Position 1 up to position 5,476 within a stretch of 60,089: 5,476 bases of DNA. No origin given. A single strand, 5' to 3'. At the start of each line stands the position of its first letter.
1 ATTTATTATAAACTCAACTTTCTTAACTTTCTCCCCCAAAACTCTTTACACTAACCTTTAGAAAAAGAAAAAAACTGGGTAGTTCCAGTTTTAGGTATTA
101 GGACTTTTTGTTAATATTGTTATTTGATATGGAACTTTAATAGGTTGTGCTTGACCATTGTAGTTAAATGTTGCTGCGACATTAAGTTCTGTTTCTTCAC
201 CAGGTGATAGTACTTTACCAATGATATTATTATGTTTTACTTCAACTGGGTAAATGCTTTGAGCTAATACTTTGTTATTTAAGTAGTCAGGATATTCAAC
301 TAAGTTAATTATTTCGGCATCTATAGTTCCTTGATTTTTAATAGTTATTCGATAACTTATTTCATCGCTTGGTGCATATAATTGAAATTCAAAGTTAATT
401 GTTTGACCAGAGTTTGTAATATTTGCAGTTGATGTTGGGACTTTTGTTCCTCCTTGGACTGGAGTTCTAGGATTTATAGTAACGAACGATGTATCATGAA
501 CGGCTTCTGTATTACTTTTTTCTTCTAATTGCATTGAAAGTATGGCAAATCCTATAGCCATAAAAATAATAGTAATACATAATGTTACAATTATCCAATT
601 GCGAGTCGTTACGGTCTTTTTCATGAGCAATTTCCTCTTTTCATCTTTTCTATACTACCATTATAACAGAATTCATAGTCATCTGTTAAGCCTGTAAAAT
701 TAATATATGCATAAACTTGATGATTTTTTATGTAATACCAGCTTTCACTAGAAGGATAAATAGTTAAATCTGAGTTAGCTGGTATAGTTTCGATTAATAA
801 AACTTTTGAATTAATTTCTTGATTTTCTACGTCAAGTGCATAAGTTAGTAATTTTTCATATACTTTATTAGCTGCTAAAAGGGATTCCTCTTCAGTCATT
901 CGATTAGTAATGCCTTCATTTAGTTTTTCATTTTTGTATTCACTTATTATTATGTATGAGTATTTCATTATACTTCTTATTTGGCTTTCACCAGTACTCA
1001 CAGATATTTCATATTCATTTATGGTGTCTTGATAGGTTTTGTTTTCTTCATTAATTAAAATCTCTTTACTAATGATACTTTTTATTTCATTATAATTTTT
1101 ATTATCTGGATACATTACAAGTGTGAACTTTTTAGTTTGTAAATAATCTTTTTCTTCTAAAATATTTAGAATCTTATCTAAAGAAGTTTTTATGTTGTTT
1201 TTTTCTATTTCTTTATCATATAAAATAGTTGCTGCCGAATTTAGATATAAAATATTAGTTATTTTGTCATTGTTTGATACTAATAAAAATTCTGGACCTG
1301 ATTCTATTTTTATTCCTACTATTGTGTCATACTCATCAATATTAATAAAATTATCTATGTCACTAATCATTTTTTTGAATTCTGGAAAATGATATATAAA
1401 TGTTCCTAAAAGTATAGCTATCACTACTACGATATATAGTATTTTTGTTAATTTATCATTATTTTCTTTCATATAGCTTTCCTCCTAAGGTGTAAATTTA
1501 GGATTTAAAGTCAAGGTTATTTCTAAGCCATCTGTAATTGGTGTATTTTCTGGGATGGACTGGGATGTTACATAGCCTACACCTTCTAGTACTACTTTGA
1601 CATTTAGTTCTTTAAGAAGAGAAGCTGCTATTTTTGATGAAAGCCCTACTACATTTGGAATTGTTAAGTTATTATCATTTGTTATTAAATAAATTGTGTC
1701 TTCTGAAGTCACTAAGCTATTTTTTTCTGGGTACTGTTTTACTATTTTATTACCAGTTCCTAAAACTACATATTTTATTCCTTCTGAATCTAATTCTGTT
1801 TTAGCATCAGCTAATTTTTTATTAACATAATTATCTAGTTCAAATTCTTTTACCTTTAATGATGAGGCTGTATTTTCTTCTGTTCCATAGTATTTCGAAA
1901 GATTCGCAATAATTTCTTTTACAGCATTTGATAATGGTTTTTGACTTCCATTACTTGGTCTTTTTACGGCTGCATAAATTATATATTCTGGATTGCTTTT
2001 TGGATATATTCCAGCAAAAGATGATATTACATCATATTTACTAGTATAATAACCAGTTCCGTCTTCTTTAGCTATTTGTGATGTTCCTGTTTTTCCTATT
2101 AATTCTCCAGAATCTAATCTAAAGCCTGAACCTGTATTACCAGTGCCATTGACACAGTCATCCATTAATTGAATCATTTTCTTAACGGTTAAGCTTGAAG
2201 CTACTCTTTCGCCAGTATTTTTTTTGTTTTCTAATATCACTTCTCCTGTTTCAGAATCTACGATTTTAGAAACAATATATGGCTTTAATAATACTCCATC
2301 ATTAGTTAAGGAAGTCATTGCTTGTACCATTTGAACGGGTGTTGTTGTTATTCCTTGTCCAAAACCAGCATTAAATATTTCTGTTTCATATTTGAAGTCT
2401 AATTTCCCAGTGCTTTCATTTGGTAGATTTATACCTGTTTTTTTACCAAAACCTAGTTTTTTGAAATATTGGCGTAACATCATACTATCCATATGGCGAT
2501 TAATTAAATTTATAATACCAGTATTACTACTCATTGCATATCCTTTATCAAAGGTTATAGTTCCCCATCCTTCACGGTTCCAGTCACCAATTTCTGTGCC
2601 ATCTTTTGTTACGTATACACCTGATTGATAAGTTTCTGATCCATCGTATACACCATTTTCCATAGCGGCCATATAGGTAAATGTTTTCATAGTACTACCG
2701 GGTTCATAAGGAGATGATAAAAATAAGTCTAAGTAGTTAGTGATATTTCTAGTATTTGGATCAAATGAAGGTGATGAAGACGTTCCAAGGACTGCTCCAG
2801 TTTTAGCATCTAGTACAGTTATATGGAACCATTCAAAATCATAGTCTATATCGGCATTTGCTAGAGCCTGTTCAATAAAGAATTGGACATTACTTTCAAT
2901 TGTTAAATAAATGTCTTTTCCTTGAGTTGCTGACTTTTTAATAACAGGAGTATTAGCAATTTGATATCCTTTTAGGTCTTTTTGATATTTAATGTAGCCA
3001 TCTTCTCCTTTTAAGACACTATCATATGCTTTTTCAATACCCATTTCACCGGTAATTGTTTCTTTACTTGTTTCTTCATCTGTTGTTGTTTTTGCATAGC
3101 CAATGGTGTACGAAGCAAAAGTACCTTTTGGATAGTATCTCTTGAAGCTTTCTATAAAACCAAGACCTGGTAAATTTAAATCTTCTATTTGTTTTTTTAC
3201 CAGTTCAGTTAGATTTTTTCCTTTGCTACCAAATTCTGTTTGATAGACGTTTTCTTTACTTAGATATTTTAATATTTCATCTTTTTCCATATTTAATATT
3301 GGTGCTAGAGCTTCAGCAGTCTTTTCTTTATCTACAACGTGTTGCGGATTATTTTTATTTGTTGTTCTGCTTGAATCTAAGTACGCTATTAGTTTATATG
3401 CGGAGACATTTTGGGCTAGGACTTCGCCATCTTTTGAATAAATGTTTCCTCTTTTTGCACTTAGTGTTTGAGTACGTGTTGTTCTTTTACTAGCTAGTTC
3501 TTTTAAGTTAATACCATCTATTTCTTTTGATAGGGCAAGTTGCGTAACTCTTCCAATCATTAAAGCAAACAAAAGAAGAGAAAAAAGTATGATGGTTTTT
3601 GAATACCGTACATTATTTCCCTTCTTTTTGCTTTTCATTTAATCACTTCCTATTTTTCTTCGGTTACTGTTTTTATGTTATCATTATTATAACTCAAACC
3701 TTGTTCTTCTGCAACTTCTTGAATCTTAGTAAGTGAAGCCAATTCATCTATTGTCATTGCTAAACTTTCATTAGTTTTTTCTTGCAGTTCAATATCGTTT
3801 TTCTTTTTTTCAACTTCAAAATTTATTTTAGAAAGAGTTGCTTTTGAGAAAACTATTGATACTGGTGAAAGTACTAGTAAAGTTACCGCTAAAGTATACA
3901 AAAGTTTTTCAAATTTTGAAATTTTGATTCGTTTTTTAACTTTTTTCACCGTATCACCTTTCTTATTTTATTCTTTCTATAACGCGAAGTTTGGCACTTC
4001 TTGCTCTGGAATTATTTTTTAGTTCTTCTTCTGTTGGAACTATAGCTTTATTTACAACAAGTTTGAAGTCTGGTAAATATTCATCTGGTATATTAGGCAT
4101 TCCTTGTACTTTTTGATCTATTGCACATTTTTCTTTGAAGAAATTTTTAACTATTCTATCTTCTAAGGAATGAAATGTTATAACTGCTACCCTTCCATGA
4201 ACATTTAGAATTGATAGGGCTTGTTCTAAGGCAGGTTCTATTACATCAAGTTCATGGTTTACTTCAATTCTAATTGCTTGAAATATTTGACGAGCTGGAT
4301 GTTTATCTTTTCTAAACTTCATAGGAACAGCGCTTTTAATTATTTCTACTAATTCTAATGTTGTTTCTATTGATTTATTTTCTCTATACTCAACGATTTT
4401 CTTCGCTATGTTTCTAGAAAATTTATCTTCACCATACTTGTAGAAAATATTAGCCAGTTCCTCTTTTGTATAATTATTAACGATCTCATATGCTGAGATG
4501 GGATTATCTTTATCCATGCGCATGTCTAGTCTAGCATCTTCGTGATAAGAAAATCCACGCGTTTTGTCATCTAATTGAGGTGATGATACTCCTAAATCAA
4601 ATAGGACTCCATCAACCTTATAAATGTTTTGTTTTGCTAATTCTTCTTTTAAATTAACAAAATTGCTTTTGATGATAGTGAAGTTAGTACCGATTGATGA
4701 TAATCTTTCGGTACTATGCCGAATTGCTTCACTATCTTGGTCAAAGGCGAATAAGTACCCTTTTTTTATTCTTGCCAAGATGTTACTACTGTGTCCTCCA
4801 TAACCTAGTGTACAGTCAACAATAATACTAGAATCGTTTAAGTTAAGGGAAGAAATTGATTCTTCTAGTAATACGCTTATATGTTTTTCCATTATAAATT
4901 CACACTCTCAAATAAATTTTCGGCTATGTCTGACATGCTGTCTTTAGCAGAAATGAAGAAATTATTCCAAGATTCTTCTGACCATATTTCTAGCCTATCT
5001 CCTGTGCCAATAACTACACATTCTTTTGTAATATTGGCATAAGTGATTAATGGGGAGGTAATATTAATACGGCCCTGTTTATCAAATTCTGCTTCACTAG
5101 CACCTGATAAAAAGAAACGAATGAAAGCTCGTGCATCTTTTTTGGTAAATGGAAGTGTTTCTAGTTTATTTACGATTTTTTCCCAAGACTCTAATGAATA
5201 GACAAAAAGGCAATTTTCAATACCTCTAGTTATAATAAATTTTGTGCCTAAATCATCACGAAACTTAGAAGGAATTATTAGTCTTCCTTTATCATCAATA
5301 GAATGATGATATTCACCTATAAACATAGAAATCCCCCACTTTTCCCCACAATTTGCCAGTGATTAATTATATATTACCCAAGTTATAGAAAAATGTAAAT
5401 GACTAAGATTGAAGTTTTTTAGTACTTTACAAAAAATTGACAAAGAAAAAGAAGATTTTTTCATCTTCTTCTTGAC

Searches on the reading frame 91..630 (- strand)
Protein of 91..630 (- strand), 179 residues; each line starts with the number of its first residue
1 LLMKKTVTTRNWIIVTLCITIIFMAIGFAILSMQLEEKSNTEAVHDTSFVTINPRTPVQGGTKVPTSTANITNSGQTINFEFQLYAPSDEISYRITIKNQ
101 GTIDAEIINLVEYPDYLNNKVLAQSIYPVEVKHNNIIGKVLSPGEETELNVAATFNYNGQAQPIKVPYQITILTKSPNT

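Call 102: search_protein_families(library=pfam, proteins=[window:91-630:-], max_evalue=0.0001)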
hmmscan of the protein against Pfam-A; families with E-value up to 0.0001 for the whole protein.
window:91-630:- (179 aa): 0 families

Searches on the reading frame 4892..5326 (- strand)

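Call 102: search_protein_families(library=pfam, proteins=[window:4892-5326:-], max_evalue=0.0001)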
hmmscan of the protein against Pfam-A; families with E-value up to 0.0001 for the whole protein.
window:4892-5326:- (144 aa): 1 family
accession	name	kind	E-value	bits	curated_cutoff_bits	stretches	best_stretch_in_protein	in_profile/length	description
PF02381.23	MraZ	-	3.6e-43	145.8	23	2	1-70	1-71/72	MraZ protein, putative antitoxin-like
